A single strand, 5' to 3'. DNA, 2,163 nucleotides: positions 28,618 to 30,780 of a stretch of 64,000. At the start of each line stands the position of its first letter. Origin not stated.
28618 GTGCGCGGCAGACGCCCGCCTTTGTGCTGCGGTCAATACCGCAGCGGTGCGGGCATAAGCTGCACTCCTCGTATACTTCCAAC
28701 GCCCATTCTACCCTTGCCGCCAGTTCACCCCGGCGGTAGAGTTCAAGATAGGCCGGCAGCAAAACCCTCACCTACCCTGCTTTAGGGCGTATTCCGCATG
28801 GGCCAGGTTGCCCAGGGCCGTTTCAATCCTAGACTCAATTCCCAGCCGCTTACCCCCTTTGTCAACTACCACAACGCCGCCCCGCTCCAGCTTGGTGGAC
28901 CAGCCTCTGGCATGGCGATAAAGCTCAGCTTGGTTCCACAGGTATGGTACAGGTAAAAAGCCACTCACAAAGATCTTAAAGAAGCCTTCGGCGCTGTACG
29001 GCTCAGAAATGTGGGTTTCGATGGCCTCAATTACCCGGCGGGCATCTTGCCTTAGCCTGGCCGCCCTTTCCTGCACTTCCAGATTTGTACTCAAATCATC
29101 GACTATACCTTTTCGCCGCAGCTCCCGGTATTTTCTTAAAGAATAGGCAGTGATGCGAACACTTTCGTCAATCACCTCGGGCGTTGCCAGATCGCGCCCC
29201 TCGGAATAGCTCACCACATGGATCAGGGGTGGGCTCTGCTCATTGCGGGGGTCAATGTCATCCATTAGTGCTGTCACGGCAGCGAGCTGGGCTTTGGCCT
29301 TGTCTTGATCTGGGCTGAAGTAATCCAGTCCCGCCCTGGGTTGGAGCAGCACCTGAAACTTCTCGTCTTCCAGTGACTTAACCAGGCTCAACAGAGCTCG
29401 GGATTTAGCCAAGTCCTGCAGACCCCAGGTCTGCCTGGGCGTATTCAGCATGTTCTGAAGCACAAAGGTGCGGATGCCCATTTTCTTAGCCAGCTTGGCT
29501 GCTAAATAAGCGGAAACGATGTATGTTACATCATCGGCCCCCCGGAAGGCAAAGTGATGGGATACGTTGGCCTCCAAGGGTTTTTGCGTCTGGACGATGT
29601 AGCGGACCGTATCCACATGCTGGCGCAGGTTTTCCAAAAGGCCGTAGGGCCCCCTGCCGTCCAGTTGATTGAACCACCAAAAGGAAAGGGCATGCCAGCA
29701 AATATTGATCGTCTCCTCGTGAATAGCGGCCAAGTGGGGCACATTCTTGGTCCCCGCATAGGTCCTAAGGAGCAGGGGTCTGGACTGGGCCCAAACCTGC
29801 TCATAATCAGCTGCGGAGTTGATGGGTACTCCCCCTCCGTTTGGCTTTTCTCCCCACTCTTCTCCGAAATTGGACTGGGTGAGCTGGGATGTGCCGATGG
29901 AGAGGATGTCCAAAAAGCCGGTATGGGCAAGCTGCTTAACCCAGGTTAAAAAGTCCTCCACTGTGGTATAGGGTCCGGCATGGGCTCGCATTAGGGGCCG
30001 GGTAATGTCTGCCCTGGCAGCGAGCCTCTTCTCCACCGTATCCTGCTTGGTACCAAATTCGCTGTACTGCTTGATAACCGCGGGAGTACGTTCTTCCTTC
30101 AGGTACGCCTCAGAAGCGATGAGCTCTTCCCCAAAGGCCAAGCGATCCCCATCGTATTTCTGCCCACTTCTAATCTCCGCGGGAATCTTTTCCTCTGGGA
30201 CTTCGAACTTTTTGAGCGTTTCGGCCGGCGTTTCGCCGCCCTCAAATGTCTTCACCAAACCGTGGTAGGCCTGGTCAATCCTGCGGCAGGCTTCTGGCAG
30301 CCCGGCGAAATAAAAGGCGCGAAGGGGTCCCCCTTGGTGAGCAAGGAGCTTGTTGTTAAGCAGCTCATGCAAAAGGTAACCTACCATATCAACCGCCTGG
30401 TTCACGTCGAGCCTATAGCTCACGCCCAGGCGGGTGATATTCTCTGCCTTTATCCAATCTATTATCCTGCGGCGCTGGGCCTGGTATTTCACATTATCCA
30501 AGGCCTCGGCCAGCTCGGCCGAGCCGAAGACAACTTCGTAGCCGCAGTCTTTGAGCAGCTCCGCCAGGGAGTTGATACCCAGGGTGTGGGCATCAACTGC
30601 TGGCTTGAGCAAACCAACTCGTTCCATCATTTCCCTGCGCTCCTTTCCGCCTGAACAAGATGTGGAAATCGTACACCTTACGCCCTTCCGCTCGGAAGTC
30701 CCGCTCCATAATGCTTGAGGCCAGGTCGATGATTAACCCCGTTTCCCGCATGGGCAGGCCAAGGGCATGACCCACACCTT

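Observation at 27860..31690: Operon coupling an opine-DH-like oxidoreductase, a B12-binding (DxHxxG) protein and an AmmeMemoRadiSam-type radical SAM enzyme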

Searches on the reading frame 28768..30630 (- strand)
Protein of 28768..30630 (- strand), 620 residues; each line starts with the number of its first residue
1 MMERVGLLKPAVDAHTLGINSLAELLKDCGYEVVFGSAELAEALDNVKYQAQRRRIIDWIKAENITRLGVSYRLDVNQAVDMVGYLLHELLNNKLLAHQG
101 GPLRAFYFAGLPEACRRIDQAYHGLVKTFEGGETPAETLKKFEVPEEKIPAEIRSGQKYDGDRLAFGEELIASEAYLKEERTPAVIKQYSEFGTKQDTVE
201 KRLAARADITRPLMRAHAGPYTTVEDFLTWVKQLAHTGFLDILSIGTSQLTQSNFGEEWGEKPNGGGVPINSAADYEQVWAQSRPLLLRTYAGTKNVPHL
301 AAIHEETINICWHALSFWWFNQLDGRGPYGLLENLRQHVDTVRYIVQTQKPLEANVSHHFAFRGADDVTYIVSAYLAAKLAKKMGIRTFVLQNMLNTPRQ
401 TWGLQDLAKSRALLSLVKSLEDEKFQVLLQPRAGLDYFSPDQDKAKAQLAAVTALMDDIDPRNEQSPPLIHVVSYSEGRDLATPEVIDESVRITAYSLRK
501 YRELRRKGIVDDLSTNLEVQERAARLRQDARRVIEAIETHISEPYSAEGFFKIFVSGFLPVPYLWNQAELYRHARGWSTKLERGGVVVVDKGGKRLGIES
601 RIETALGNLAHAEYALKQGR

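Call 3: search_protein_families(library=pfam, proteins=[window:28768-30630:-], max_evalue=0.01)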
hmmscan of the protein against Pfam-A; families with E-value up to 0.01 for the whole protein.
window:28768-30630:- (620 aa): 1 family
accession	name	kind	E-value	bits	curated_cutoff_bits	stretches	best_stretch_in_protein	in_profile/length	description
PF02310.24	B12-binding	-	0.00079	19.7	32.1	1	5-77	3-62/121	B12 binding domain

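Call 4: search_protein_families(library=ncbifam, proteins=[window:28768-30630:-], max_evalue=0.01)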
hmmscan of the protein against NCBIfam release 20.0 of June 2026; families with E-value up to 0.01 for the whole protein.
window:28768-30630:- (620 aa): 0 families

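Call 5: find_homologous_proteins(query=window:28768-30630:-)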
Query window:28768-30630:- (620 aa): 2863 proteins with E <= 0.001 among 8000 candidates; the best 120 are listed.
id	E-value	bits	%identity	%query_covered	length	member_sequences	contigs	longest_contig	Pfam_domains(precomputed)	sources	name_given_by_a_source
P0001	0.0e+0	1406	100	100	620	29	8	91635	-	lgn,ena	-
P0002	0.0e+0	1114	79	100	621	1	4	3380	-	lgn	-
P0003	0.0e+0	1103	78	100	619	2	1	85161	-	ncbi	-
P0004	0.0e+0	1084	77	99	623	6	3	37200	-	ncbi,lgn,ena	-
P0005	4.9e-285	965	68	100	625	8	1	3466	-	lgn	-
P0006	5.5e-284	961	68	100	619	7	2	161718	-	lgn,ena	-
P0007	1.5e-280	950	65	100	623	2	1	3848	-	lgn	-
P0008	5.2e-278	942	66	100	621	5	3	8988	-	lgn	-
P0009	4.5e-273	925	66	100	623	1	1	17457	-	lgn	-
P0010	1.6e-268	910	64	99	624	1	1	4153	-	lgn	-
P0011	1.2e-257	874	61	100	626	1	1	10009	-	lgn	-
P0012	1.9e-255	867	62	100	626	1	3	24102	-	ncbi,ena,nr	ncbi:MAG: cobalamin-binding protein [Firmicutes bacterium]|nr:cobalamin-binding protein [Bacillota b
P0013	3.1e-255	866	61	99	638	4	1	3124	-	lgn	-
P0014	5.7e-255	866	59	99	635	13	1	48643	-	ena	-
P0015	7.7e-255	865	60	99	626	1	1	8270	-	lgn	-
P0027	1.1e-249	848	60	99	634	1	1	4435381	-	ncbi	-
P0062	8.7e-247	838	58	99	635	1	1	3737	PF02310.25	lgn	-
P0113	3.2e-245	833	57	99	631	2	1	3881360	-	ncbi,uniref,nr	ncbi:cobalamin-binding protein [Proteiniborus sp. MB09-C3]|uniref:cobalamin-binding protein n=1 Tax=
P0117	5.3e-245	833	59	99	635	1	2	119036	PF02310.25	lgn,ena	-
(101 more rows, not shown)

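Call 6: search_solved_structures(query=window:28768-30630:-, max_evalue=10, show_alignments=2)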
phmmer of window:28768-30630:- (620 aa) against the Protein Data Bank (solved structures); distinct sequences matched with E-value up to 10: 4.
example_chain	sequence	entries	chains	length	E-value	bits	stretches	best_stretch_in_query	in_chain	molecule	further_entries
1t95_A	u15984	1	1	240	0.038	15.6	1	422-563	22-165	Hypothetical protein AF0491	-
1p9q_C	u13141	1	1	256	0.038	15.6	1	422-563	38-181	Hypothetical protein AF0491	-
6fsw_A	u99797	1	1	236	0.039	15.6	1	422-563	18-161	Ribosome maturation protein SDO1-like protein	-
6c09_C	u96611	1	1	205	0.94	11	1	317-414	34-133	3C8 T cell receptor alpha-chain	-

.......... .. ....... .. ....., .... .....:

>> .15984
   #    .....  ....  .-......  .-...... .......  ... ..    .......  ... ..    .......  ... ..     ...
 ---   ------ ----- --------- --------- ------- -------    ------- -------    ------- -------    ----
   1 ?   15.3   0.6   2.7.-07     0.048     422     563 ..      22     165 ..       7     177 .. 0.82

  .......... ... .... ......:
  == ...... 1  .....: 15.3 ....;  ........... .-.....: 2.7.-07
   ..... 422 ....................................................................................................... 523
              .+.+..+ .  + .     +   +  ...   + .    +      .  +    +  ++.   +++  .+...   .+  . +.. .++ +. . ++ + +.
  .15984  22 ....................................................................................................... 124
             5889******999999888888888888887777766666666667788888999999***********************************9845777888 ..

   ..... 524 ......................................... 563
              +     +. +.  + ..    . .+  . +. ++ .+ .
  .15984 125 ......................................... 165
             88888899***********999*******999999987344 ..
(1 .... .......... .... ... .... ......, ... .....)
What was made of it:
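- Tried and rejected: It gave only noise (call 6).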

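Call 8: find_encoding_contigs(protein=P0001, flank=10000, max_places=4)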
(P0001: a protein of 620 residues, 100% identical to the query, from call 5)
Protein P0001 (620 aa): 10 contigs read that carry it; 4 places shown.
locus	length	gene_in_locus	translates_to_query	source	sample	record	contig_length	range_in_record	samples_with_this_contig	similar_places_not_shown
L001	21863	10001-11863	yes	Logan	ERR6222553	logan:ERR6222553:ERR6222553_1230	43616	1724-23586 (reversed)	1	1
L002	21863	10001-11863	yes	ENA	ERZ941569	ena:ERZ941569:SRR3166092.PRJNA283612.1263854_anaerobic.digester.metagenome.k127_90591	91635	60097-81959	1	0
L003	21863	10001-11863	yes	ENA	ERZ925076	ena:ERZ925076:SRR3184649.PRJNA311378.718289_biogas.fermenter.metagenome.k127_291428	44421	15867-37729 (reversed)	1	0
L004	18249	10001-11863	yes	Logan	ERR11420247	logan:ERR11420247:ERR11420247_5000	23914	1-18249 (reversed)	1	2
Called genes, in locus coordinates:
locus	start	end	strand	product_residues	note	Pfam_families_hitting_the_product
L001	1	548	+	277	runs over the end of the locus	PF02086:MethyltransfD12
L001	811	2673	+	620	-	PF20250:FapA_N, PF03961:FapA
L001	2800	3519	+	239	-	PF13428:TPR_14 (faint), PF21033:RMD1-3, PF14559:TPR_19 (faint), PF14561:TPR_20 (faint), PF13431:TPR_17 (faint), PF13181:TPR_8 (faint), PF21033:RMD1-3 (weak)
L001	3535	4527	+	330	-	PF00106:adh_short, PF01073:3Beta_HSD, PF01370:Epimerase, PF02719:Polysacc_synt_2, PF04321:RmlD_sub_bind, PF07993:NAD_binding_4, PF08659:KR (weak), PF16363:GDP_Man_Dehyd, +1 more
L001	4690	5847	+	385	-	PF00990:GGDEF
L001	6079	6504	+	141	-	PF00011:HSP20, PF17886:ArsA_HSP20 (faint)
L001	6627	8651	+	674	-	PF02897:Peptidase_S9_N, PF00326:Peptidase_S9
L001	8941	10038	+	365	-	PF01210:NAD_Gly3P_dh_N, PF02558:ApbA, PF03446:NAD_binding_2 (faint), PF03721:UDPG_MGDP_dh_N (faint), PF03807:F420_oxidored (weak), PF02317:Octopine_DH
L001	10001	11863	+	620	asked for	-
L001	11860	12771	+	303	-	PF04055:Radical_SAM (weak)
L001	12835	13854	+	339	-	PF00365:PFK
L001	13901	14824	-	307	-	PF00561:Abhydrolase_1, PF12146:Hydrolase_4, PF12697:Abhydrolase_6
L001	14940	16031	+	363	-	PF04015:DUF362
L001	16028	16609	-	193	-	PF00578:AhpC-TSA, PF08534:Redoxin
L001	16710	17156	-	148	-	PF01641:SelR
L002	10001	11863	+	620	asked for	-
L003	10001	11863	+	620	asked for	-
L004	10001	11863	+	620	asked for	-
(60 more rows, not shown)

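Call 13: find_encoding_contigs(protein=P0113, flank=8000, max_places=1)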
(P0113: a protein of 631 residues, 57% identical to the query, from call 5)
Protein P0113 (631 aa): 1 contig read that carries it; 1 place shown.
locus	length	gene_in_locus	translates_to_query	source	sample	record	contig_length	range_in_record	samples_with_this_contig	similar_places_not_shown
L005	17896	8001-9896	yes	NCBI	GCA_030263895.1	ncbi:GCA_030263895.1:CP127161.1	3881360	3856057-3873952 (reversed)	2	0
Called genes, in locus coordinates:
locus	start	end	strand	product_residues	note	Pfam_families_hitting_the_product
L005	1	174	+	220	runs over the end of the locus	PF07969:Amidohydro_3 (weak), PF01979:Amidohydro_1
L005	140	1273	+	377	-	PF01979:Amidohydro_1, PF07969:Amidohydro_3 (weak), PF13382:Adenine_deam_C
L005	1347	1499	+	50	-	PF09388:SpoOE-like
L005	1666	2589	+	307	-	PF03547:Mem_trans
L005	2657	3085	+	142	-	PF22817:ApeP-like, PF07977:FabA, PF22818:ApeI-like, PF01575:MaoC_dehydratas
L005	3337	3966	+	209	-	PF01047:MarR (faint), PF13412:HTH_24, PF08484:Methyltransf_14 (weak), PF17836:PglD_N (faint), PF22674:C2185-like_N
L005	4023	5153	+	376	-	PF01041:DegT_DnrJ_EryC1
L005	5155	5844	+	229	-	PF02397:Bac_transf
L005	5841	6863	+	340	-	PF21360:PylC-like_N, PF14397:ATPgrasp_ST (faint), PF02655:ATP-grasp_3, PF08443:RimK (weak), PF15632:ATPgrasp_Ter (weak)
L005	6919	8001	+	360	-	PF01210:NAD_Gly3P_dh_N, PF02558:ApbA, PF03446:NAD_binding_2, PF03721:UDPG_MGDP_dh_N (weak), PF03807:F420_oxidored, PF02317:Octopine_DH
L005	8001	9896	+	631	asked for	-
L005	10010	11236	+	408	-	PF13692:Glyco_trans_1_4 (faint), PF00534:Glycos_transf_1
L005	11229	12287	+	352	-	PF01073:3Beta_HSD, PF01370:Epimerase, PF02719:Polysacc_synt_2, PF04321:RmlD_sub_bind, PF05368:NmrA, PF13460:NAD_binding_10, PF16363:GDP_Man_Dehyd, PF08485:Polysacc_syn_2C, +2 more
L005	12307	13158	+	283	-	PF01370:Epimerase, PF04321:RmlD_sub_bind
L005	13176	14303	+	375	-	PF02350:Epimerase_2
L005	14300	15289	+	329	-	PF00534:Glycos_transf_1, PF13692:Glyco_trans_1_4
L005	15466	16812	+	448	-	-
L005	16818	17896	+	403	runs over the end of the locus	PF00534:Glycos_transf_1, PF13692:Glyco_trans_1_4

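Call 14: find_encoding_contigs(protein=P0027, flank=8000, max_places=1)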
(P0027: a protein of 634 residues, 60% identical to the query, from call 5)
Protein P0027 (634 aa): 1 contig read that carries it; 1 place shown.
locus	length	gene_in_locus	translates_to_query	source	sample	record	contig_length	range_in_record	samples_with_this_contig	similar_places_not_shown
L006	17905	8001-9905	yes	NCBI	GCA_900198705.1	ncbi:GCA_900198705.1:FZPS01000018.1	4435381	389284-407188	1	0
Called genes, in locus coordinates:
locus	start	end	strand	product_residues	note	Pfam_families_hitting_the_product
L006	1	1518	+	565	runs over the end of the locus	PF01547:SBP_bac_1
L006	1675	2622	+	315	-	PF01261:AP_endonuc_2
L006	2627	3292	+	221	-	-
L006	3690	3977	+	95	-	-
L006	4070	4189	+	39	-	-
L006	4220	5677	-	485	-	PF13347:MFS_2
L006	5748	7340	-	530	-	-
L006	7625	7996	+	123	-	PF02317:Octopine_DH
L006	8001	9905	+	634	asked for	-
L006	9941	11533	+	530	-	PF00370:FGGY_N, PF02782:FGGY_C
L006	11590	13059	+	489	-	PF02610:AraA_N, PF24856:AraA_central, PF11762:Arabinose_Iso_C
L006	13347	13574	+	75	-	-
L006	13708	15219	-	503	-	PF00005:ABC_tran, PF13304:AAA_21 (faint), PF00005:ABC_tran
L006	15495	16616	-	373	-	PF00532:Peripla_BP_1, PF13407:Peripla_BP_4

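Call 15: find_related_loci(query=A1, collection=genome_contigs, flank=8000)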
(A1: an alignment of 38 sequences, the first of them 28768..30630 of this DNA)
Query A1 (620 aa) in genome_contigs; peptide patterns used: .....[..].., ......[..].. (x = any residue, [..] = any of these).
487 stretches matched a pattern; 469 encode a relative of the query (tblastn E <= 1e-3); the best 80 are kept; 80 distinct loci.
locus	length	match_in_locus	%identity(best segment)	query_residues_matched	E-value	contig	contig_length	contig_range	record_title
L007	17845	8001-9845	77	1-616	0e+0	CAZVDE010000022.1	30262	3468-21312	MAG TPA_asm: uncultured Clostridiaceae bacterium isolate SRP192927_co8_23 genome assembly, contig: NODE_1130_length_3026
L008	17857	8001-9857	68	1-619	0e+0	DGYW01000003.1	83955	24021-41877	MAG TPA_asm: Firmicutes bacterium UBA4996 UBA4996_contig_966, whole genome shotgun sequence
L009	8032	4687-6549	61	4-618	0e+0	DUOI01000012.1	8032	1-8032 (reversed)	MAG TPA_asm: Clostridiales bacterium isolate AS08sgBPME_164 34654_AS08, whole genome shotgun sequence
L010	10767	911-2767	59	6-618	0e+0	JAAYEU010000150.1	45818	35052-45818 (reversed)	MAG: Tissierellia bacterium isolate AS07pgkLD_199 145680_AS07, whole genome shotgun sequence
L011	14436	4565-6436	62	1-618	0e+0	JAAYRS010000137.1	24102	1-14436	MAG: Bacillota bacterium isolate AS23ysBPME_23 210064_AS23, whole genome shotgun sequence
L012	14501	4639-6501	61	4-618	0e+0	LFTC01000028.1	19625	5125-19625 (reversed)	MAG: Clostridiales bacterium DTU083 scaffold6819, whole genome shotgun sequence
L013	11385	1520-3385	59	3-618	0e+0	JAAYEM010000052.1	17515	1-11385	MAG: Tissierellia bacterium isolate AS07pgkLD_129 67512_AS07, whole genome shotgun sequence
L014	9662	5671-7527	59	6-618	0e+0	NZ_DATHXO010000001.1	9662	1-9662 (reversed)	MAG: Schnuerera sp. isolate SMAG_U16187 k141_243701, whole genome shotgun sequence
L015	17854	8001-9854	59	7-618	0e+0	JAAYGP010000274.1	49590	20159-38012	MAG: Clostridiaceae bacterium isolate AS09scLD_248 307542_AS09, whole genome shotgun sequence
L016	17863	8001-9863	59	4-618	0e+0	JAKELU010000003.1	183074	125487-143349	Firmicutes bacterium FC7 FC7_Scaffold3, whole genome shotgun sequence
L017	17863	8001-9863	59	4-618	0e+0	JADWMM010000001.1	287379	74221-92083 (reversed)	MAG: Alkaliphilus sp. NP8 41_S2_L001_R1_001_(paired)_contig_1, whole genome shotgun sequence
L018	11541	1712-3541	59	6-609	0e+0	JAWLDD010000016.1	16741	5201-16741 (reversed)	MAG: Candidatus Atribacteria bacterium isolate 15dZY3.bin.88 NODE_3774_length_16741_cov_3.125346, whole genome shotgun s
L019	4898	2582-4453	59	1-618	0e+0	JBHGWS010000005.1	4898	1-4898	MAG: Candidatus Darwinibacter acetoxidans isolate M4B_bin18 k141_394367, whole genome shotgun sequence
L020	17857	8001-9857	58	6-618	0e+0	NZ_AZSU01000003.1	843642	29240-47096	[Clostridium] ultunense DSM 10521 scaffold_3, whole genome shotgun sequence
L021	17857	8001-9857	58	6-618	0e+0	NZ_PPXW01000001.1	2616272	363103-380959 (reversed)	Clostridium sp. Cult1 NODE_1, whole genome shotgun sequence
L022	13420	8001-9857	58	6-618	0e+0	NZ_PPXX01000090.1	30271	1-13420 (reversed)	Clostridium sp. Cult2 NODE_90, whole genome shotgun sequence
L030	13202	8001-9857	59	6-618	0e+0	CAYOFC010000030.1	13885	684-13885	MAG TPA_asm: uncultured Tissierella sp. isolate SRP294416_co2_733 genome assembly, contig: NODE_5572_length_13885_cov_5.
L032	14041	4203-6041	58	7-613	0e+0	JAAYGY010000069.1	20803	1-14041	MAG: Clostridiales bacterium isolate AS09scLD_29 246153_AS09, whole genome shotgun sequence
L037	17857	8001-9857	57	6-618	0e+0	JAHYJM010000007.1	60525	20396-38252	MAG: Bacillota bacterium isolate KA22 NODE_302_length_60525_cov_5.249329, whole genome shotgun sequence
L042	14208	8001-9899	57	1-618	0e+0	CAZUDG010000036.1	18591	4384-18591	MAG TPA_asm: uncultured Lachnospiraceae bacterium isolate SRP294416_co2_451 genome assembly, contig: NODE_3217_length_18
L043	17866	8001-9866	58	3-618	0e+0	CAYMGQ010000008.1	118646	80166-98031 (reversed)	MAG TPA_asm: uncultured Clostridiaceae bacterium isolate SRP192927_co8_308 genome assembly, contig: NODE_84_length_11864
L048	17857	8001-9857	58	6-618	0e+0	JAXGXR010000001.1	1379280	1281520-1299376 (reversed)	MAG: Clostridia bacterium isolate AnMBR.bin495 bin495_1, whole genome shotgun sequence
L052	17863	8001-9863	57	4-618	0e+0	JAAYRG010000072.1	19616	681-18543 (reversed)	MAG: Clostridiales bacterium isolate AS23ysBPME_169 48066_AS23, whole genome shotgun sequence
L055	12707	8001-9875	56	1-618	0e+0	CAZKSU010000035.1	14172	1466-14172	MAG TPA_asm: uncultured Carnobacteriaceae bacterium isolate SRP220891_co3_35 genome assembly, contig: NODE_6178_length_1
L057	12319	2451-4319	56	3-618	0e+0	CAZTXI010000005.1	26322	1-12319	MAG TPA_asm: uncultured Carnobacteriaceae bacterium isolate SRP294416_co2_670 genome assembly, contig: NODE_1585_length_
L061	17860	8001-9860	59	6-618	0e+0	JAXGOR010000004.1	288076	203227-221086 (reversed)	MAG: Clostridia bacterium isolate AnMBR.bin284 bin284_4, whole genome shotgun sequence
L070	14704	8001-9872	59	4-618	0e+0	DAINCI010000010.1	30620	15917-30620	MAG TPA_asm: Bacillota bacterium isolate CTOTU40238 NODE_1048_length_30620_cov_17.246164, whole genome shotgun sequence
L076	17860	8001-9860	56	6-618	0e+0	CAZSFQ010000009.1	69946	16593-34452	MAG TPA_asm: uncultured Mageeibacillus sp. isolate binchicken_co39_636 genome assembly, contig: NODE_821_length_69946_co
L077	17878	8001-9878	56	6-620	0e+0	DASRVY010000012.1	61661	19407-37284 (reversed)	MAG TPA_asm: Bacillota bacterium isolate SMAG_U10218 k141_671610, whole genome shotgun sequence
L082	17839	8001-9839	55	3-609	0e+0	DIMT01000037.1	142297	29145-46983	MAG TPA_asm: Firmicutes bacterium UBA5559 UBA5559_contig_165, whole genome shotgun sequence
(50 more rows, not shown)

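Call 17: predict_structure(alignment_id=A1)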
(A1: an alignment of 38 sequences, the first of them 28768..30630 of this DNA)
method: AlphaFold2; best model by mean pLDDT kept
length: 620 residues; sequences in the alignment: 38
mean_pLDDT: 85.2   pTM: 0.88
mean pLDDT of the five models: 85.2, 84.6, 82.7, 81.8, 81.6
residues with pLDDT >= 90: 283; 70-90: 267; 50-70: 45; < 50: 25
segments of 3 or more residues with pLDDT < 50: 248-268
pLDDT, mean of each block of 10 residues (from residue 1): 82 61 82 87 87 95 94 83 95 94 92 89 89 81 88 77 91 91 64 88 83 85 79 90 69 45 45 81 89 75 86 85 76 93 92 85 88 97 97 74 81 97 97 76 89 92 90 71 87 94 91 85 96 98 97 96 80 88 81 89 96 88
secondary structure, 60 per line:
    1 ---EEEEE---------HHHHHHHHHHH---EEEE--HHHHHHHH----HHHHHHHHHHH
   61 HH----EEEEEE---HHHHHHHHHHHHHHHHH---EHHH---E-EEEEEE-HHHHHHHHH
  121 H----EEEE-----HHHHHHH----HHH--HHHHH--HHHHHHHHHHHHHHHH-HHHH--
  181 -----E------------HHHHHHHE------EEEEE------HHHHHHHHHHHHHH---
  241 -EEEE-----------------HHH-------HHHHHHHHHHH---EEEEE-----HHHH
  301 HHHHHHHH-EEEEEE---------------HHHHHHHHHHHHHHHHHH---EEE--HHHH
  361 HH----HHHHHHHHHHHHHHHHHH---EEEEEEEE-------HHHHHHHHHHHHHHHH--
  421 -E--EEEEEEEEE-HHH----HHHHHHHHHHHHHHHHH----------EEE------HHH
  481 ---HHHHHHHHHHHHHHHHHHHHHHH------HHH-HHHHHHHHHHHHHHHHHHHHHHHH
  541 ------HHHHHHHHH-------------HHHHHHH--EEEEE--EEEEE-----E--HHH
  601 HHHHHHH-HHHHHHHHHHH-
elements in order: E4-8 H18-28 E32-35 H38-45 H50-62 E67-72 H76-92 E105-110 H112-121 E126-129 H135-141 H151-155 H158-173 H175-178 H199-205 E213-217 H224-237 E242-245 H273-283 E287-291 H297-308 E310-315 H331-348 E352-354 H357-362 H367-384 E388-395 H403-418 E425-433 H442-458 E469-471 H484-506 H517-540 H547-555 H569-575 E578-582 E585-589 H598-607 H609-619
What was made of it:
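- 28768..30630 (-): 620-aa fused glutamate-mutase-like protein, inferred to be adenosylcobalamin-dependent: a GlmS-like B12 domain followed by a GlmE-like TIM barrel. AF2 model pLDDT 85, pTM 0.88 (call 17).
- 30241..30630 (-): N-terminal B12-binding domain (about residues 1-130) with no cap domain in front of it. Strand/helix pattern in call 17.
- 29191..30018 (-): (beta/alpha)8 TIM barrel (about residues 205-480), the putative substrate and adenosyl chamber. Eight strands in the model: 213-217, 242-245, 287-291, 310-315, 352-354, 388-395, 425-433, 469-471 (call 17).
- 28771..29190 (-): C-terminal helical and small beta region of the mutase (residues 481-620). Secondary structure in call 17.
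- The AF2 model has pLDDT 85 and pTM 0.88, with a strand-helix domain at 1-130 and an eight-stranded barrel (call 17).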
